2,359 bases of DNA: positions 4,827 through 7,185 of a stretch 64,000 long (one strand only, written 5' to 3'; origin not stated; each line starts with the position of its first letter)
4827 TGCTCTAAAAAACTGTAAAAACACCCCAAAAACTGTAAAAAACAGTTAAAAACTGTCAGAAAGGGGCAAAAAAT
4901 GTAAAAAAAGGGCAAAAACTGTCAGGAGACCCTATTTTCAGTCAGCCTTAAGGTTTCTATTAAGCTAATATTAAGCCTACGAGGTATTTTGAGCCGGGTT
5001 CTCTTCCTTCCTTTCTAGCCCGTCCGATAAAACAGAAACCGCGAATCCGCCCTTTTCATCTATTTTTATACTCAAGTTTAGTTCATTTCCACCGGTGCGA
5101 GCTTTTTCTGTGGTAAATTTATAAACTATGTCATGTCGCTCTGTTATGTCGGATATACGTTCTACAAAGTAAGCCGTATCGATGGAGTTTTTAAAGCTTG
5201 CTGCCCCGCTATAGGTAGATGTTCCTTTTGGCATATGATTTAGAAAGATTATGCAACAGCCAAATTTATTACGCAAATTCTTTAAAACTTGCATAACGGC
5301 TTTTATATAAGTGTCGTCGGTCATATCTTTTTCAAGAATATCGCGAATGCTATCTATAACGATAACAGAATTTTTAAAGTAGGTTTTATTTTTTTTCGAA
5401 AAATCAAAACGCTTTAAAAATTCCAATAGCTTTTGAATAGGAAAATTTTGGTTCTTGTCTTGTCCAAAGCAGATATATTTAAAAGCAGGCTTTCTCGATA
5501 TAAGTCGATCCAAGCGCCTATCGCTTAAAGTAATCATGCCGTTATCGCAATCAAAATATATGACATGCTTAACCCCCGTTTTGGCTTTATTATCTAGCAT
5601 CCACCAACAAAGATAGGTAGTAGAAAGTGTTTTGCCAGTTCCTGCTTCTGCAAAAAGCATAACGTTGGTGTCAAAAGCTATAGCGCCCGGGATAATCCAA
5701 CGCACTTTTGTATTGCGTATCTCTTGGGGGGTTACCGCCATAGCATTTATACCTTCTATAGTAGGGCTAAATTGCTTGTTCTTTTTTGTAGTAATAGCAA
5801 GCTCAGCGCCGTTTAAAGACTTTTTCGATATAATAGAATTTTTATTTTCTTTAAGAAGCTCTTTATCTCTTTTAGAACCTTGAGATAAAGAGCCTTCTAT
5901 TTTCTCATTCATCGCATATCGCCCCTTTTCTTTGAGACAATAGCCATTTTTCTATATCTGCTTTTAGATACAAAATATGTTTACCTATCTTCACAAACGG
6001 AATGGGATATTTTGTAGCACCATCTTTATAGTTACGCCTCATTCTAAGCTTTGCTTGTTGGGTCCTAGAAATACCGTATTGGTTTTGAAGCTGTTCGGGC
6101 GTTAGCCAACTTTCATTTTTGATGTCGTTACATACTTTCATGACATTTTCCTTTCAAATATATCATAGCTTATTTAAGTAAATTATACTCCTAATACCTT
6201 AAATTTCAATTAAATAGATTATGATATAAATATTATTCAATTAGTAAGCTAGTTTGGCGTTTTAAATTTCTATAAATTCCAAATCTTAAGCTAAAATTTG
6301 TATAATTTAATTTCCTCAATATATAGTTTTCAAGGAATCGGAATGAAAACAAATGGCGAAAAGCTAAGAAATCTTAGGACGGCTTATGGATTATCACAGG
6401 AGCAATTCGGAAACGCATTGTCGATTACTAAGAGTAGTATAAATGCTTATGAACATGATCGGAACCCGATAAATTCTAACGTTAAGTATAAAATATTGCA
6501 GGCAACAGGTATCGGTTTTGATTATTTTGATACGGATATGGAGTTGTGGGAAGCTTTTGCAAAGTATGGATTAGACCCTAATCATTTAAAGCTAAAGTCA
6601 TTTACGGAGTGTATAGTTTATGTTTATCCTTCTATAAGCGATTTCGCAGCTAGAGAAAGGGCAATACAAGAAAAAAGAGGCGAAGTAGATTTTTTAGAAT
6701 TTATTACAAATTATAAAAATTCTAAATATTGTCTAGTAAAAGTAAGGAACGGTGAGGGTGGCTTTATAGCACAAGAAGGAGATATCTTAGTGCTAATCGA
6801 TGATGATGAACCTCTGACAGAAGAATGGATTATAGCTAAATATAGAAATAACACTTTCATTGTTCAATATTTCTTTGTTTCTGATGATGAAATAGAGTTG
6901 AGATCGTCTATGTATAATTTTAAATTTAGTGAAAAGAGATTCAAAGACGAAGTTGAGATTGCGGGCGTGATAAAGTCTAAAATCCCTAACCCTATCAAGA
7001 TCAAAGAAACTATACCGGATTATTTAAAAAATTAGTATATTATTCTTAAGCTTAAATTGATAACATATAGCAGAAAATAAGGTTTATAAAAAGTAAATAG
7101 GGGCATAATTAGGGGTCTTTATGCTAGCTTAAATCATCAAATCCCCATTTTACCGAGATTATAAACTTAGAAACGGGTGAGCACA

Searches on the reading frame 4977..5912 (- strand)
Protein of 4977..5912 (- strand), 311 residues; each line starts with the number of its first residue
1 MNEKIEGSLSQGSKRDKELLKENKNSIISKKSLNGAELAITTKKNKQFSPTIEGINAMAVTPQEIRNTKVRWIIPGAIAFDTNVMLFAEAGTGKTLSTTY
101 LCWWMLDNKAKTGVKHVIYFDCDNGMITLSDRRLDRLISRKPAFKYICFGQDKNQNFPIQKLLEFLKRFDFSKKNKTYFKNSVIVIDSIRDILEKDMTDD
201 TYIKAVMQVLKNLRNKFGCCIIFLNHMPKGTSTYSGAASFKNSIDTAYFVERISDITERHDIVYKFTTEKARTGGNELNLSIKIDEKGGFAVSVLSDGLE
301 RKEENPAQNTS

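Call 11: search_protein_families(library=pfam, proteins=[window:4977-5912:-], max_evalue=0.01)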
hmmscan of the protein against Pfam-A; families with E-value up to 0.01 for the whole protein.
window:4977-5912:- (311 aa): 5 families
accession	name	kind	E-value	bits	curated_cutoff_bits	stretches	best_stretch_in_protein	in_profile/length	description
PF13481.12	AAA_25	-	3.4e-12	46.8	27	1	66-231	18-194/195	AAA domain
PF13479.12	AAA_24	-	1.7e-06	28.5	27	1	83-194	4-78/195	AAA domain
PF00176.29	SNF2-rel_dom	-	0.0022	17.6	24.9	1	71-192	7-114/290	SNF2-related domain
PF06745.19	ATPase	-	0.0035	17.2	26.6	0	179-236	118-173/231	KaiC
PF13401.12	AAA_22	-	0.0044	17.8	27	1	83-223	7-120/130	AAA domain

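Call 13: search_protein_families(library=phrogs, proteins=[window:4977-5912:-], max_evalue=0.01)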
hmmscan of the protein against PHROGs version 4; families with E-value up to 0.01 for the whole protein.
window:4977-5912:- (311 aa): 7 families
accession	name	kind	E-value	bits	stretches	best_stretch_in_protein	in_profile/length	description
phrog_6357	-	unknown function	1.1e-24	88.4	1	67-282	17-217/321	-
phrog_239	-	DNA, RNA and nucleotide metabolism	1.2e-07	32.1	1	182-276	470-579/801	DNA primase/helicase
phrog_3123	-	unknown function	1.3e-07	31.6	1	15-233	277-511/583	-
phrog_243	-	DNA, RNA and nucleotide metabolism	5.1e-06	26.6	1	180-232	142-196/273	DnaB-like replicative helicase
phrog_124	-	DNA, RNA and nucleotide metabolism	2.8e-05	24.6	1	80-194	42-122/382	Sak4-like ssDNA annealing protein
phrog_5482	-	unknown function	4.3e-05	23.4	1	165-236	148-220/341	-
phrog_3228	-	DNA, RNA and nucleotide metabolism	0.00021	20.7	1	202-274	503-575/766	replicative helicase-primase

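Call 14: search_protein_families(library=ncbifam, proteins=[window:4977-5912:-], max_evalue=0.01)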
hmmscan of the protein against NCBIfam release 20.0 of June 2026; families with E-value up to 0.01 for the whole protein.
window:4977-5912:- (311 aa): 2 families
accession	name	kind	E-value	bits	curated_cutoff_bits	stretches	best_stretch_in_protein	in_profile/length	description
NF052589.1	ArlH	equivalog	7.5e-05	22.6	215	1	76-216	15-151/229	archaellum protein ArlH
NF006320.0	PRK08533.1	equivalog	0.0033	17.1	215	0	74-215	17-151/230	flagellar accessory protein FlaH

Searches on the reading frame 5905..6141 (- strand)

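Call 11: search_protein_families(library=pfam, proteins=[window:5905-6141:-], max_evalue=0.01)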
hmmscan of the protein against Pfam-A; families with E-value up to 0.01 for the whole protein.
window:5905-6141:- (78 aa): 1 family
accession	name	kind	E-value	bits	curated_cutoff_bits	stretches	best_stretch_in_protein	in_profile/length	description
PF12728.13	HTH_17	-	2.2e-06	28.3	27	1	12-71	1-51/51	Helix-turn-helix domain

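Call 13: search_protein_families(library=phrogs, proteins=[window:5905-6141:-], max_evalue=0.01)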
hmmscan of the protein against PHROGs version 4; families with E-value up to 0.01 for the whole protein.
window:5905-6141:- (78 aa): 2 families
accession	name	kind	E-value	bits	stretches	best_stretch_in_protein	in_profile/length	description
phrog_66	-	integration and excision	0.0009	20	1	6-71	87-144/412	excisionase and transcriptional regulator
phrog_4745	-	DNA, RNA and nucleotide metabolism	0.001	19.9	1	8-72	27-89/107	DNA binding protein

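Call 14: search_protein_families(library=ncbifam, proteins=[window:5905-6141:-], max_evalue=0.01)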
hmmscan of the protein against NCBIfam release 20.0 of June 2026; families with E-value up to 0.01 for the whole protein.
window:5905-6141:- (78 aa): 0 families

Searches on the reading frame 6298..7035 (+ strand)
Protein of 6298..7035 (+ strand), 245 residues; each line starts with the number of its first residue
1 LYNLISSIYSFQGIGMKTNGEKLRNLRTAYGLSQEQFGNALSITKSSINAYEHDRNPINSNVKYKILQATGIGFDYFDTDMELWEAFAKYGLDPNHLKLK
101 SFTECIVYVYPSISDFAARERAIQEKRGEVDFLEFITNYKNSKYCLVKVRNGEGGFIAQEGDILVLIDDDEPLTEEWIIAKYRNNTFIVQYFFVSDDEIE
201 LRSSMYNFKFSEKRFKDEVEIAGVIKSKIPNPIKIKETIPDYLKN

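Call 11: search_protein_families(library=pfam, proteins=[window:6298-7035:+], max_evalue=0.01)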
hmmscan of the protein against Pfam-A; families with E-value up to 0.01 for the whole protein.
window:6298-7035:+ (245 aa): 4 families
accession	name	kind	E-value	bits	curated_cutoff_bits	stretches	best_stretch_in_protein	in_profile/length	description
PF12844.13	HTH_19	-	4.7e-08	33.3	30.2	1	20-72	1-53/64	Helix-turn-helix domain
PF01381.28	HTH_3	-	6.9e-08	32.9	23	1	23-77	1-55/55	Helix-turn-helix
PF13560.12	HTH_31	-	7.2e-06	26.7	27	1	20-57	3-40/64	Helix-turn-helix domain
PF00717.28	Peptidase_S24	-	0.0074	16.4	23.3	0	122-225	14-115/116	Peptidase S24-like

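Call 13: search_protein_families(library=phrogs, proteins=[window:6298-7035:+], max_evalue=0.01)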
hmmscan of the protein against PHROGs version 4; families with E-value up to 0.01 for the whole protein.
window:6298-7035:+ (245 aa): 8 families
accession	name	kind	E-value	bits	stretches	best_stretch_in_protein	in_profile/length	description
phrog_4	-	transcription regulation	1.8e-08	34.8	1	16-228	130-335/400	transcriptional repressor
phrog_8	-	transcription regulation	2e-08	35.1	1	16-82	74-140/346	transcriptional regulator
phrog_2439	-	transcription regulation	4.6e-08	33.3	1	16-80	5-69/367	transcriptional regulator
phrog_3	-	transcription regulation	5.1e-08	34.1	1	15-86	85-148/430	transcriptional repressor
phrog_2328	-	transcription regulation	0.0013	19.5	1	17-74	14-71/128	transcriptional repressor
phrog_147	-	transcription regulation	0.0026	19.1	1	18-68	4-55/100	transcriptional regulator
phrog_5119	-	unknown function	0.0028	18.5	1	18-60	53-95/152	-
phrog_2104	-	unknown function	0.0086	17.3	0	21-56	42-77/103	-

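Call 14: search_protein_families(library=ncbifam, proteins=[window:6298-7035:+], max_evalue=0.01)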
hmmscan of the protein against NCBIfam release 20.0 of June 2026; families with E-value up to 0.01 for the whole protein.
window:6298-7035:+ (245 aa): 8 families
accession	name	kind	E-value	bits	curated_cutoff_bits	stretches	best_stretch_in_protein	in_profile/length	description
NF038139.1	Reg_Aceta_RamB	equivalog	1.9e-08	33.4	700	1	20-81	4-65/465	acetate metabolism transcriptional regulator RamB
TIGR03830.1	CxxCG_CxxCG_HTH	subfamily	2.2e-05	24.3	61.8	1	19-59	66-106/127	type II TA system antitoxin MqsA family protein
TIGR03070.1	couple_hipB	subfamily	4.7e-05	23.3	71.65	1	20-72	4-56/58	type II toxin-antitoxin system Y4mF family antitoxin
NF052239.1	antitox_spr1629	equivalog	8.9e-05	21.7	335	1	19-81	3-65/377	spr1629 family repressor/antitoxin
NF041951.1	phage_RstR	subfamily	0.00022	21.4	80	1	20-77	4-61/108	RstR family transcriptional repressor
TIGR02612.1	mob_myst_A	hypoth_equivalog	0.00064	19.6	122.6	1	23-69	30-74/150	mobile mystery protein A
NF003162.0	PRK04140.1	equivalog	0.0016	17.5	263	1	16-65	124-173/317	transcriptional regulator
NF007621.2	PRK10276.1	subfamily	0.0019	18.2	110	1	131-229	17-114/115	translesion error-prone DNA polymerase V autoproteolytic subunit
